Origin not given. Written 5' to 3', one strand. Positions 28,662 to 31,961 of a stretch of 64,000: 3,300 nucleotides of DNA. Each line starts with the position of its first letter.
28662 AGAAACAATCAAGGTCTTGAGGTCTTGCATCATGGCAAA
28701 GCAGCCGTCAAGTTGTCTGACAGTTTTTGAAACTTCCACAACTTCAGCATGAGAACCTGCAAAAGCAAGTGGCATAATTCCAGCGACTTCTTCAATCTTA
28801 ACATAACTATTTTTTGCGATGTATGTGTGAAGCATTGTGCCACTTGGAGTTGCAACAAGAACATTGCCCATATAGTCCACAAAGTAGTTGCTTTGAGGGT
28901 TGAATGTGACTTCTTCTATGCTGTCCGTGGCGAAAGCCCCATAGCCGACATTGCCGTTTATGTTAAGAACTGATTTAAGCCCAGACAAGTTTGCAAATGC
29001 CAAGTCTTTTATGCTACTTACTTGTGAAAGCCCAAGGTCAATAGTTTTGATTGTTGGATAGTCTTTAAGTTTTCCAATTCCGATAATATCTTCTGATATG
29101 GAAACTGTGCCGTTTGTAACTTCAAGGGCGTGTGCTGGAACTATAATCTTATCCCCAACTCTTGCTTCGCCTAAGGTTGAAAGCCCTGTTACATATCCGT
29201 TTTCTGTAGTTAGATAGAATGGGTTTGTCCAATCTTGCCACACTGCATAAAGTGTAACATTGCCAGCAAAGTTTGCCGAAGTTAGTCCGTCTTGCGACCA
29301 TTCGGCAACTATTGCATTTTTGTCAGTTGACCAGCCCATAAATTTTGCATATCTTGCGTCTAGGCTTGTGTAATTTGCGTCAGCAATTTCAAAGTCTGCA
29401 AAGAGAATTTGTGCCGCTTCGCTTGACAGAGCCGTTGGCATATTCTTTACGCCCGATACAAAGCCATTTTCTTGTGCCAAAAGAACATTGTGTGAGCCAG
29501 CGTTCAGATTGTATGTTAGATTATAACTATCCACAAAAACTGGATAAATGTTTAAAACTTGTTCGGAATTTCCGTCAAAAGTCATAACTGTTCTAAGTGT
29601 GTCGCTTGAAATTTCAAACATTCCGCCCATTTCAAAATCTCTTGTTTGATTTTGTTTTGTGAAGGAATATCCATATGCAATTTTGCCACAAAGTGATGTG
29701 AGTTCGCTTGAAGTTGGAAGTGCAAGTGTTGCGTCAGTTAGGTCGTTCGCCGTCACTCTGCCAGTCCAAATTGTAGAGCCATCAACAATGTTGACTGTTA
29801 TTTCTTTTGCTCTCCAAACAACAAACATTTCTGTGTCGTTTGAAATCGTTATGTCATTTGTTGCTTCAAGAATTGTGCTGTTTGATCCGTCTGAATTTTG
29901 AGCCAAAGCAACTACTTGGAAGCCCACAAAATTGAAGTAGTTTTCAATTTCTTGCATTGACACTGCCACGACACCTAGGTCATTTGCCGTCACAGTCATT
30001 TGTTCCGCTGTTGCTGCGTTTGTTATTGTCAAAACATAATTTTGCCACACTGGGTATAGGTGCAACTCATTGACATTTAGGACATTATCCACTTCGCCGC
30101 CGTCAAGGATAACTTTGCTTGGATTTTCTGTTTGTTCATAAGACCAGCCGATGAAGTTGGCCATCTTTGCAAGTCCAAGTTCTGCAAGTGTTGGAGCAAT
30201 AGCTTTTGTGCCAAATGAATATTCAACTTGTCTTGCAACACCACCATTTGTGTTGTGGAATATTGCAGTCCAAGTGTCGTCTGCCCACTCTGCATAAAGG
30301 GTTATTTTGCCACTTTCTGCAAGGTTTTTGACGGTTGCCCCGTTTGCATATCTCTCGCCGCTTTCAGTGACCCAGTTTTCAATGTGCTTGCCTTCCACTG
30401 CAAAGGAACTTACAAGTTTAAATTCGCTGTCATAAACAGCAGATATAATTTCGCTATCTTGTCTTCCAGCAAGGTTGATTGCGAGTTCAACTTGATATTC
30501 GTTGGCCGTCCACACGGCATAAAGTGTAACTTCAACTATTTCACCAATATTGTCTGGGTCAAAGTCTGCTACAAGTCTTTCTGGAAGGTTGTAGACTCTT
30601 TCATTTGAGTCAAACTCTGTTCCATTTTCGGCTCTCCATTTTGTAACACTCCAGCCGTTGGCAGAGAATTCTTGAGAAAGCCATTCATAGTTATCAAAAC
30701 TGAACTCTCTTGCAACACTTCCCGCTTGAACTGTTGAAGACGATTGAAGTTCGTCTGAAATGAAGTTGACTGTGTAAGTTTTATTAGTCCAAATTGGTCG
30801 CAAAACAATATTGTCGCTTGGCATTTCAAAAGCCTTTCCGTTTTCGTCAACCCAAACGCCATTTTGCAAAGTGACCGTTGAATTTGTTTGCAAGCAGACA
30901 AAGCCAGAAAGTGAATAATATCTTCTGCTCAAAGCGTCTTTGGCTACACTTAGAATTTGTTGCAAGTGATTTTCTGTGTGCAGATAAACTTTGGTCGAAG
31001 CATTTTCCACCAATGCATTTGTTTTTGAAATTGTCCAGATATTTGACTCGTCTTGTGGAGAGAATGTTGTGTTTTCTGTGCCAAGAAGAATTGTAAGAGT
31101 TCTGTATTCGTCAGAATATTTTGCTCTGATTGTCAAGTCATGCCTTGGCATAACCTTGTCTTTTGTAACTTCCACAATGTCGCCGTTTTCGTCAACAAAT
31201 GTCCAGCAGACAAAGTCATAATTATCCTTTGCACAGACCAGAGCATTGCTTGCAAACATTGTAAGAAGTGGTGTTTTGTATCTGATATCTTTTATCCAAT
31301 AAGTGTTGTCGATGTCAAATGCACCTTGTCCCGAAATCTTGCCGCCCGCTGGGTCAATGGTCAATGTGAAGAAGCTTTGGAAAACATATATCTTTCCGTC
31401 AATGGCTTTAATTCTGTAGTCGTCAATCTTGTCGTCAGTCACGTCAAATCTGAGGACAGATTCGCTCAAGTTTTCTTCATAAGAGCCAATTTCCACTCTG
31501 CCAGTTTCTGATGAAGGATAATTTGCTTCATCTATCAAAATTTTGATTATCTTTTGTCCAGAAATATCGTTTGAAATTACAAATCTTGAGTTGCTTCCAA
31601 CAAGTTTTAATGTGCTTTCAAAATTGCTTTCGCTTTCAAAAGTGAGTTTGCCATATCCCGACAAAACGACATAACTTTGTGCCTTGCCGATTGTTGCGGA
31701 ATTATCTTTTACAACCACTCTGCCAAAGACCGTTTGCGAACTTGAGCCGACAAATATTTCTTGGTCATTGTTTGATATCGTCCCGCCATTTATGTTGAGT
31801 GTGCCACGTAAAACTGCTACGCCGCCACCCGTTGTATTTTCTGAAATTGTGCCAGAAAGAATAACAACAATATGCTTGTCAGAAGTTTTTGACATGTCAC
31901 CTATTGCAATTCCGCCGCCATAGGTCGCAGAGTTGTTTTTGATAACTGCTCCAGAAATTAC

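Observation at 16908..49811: One uninterrupted 32.9 kb gene encodes a 10,967-aa, roughly megadalton surface protein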

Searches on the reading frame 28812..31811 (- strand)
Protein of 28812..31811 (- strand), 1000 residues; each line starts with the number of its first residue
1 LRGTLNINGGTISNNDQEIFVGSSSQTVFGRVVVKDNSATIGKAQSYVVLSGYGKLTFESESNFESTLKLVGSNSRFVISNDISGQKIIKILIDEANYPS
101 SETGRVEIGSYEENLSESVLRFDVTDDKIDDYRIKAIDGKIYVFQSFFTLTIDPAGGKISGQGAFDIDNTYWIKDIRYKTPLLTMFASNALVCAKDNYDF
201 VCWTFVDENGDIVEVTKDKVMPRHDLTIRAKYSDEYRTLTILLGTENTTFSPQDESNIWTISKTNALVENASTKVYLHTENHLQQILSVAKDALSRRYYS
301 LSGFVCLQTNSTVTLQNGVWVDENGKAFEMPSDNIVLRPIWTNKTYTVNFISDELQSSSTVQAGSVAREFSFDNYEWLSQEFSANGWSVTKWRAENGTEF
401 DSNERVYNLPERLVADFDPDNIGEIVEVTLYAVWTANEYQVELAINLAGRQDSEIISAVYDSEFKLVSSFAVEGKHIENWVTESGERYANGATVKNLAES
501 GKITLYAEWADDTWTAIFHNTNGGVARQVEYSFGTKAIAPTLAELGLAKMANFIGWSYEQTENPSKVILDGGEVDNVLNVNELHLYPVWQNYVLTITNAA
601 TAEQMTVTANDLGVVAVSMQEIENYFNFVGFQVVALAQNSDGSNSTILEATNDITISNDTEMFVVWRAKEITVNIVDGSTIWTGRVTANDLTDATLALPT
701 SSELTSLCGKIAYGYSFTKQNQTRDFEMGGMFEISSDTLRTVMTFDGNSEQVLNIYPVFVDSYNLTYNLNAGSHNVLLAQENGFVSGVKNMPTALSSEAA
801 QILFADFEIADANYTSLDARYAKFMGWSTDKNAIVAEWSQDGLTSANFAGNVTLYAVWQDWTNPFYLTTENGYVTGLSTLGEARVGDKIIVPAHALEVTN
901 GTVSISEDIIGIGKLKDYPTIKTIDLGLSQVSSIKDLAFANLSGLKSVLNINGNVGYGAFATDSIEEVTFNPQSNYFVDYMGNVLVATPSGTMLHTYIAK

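Call 6: search_protein_families(library=pfam, proteins=[window:28812-31811:-], max_evalue=0.01)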
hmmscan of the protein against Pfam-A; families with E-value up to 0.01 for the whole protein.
window:28812-31811:- (1000 aa): 1 family
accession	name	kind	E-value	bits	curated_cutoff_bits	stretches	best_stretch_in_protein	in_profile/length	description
PF02446.23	Glyco_hydro_77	-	0.0091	15.4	25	0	599-646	315-362/465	4-alpha-glucanotransferase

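Call 14: find_homologous_proteins(query=window:28812-31811:-, max_evalue=0.00001)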
Query window:28812-31811:- (1000 aa): 1 proteins with E <= 0.00001 among 8000 candidates.
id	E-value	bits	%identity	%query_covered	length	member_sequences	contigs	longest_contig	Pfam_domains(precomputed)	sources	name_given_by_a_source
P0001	8.3e-15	72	33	17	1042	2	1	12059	PF09479.17,PF18998.7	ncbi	-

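Call 82: search_protein_families(library=ncbifam, proteins=[window:28812-31811:-], max_evalue=0.01)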
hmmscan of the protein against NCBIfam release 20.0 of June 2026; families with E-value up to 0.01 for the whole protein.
window:28812-31811:- (1000 aa): 2 families
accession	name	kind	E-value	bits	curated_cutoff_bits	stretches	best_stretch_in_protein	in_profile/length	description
TIGR00217.1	malQ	equivalog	0.0016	17.3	205.65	1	591-653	380-442/587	4-alpha-glucanotransferase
TIGR02543.1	List_Bact_rpt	repeat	0.0082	16.5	20.95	0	195-233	3-41/44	TIGR02543 family repeat protein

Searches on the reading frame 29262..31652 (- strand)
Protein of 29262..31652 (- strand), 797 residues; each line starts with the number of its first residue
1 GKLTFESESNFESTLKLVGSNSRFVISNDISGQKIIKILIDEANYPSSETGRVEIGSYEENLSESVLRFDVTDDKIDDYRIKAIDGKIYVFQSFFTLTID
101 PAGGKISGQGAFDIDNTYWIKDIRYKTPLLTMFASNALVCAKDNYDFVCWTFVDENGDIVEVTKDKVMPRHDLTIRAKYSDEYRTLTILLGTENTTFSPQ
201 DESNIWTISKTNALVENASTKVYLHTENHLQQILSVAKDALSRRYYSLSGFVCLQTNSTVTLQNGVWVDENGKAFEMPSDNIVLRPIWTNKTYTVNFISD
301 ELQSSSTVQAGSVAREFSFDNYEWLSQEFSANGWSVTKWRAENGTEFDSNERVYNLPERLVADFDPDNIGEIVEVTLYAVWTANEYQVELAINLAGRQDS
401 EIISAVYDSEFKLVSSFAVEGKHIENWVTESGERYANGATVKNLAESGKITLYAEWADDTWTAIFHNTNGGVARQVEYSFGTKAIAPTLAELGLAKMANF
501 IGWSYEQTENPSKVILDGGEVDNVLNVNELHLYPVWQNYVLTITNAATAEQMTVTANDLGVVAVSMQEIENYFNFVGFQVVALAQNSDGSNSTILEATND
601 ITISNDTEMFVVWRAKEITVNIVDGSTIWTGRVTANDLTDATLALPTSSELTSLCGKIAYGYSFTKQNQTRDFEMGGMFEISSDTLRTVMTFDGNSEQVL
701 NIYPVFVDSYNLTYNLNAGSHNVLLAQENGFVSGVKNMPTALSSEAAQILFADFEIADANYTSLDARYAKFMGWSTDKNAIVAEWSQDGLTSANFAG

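Call 97: search_solved_structures(query=A7, max_evalue=0.1)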
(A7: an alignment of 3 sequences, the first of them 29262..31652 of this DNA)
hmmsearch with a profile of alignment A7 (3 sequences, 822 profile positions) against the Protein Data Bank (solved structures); distinct sequences matched with E-value up to 0.1: 1.
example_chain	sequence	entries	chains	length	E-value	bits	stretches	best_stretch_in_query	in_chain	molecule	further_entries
2x8k_A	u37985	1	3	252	0.087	14.2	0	618-678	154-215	HYPOTHETICAL PROTEIN 19.1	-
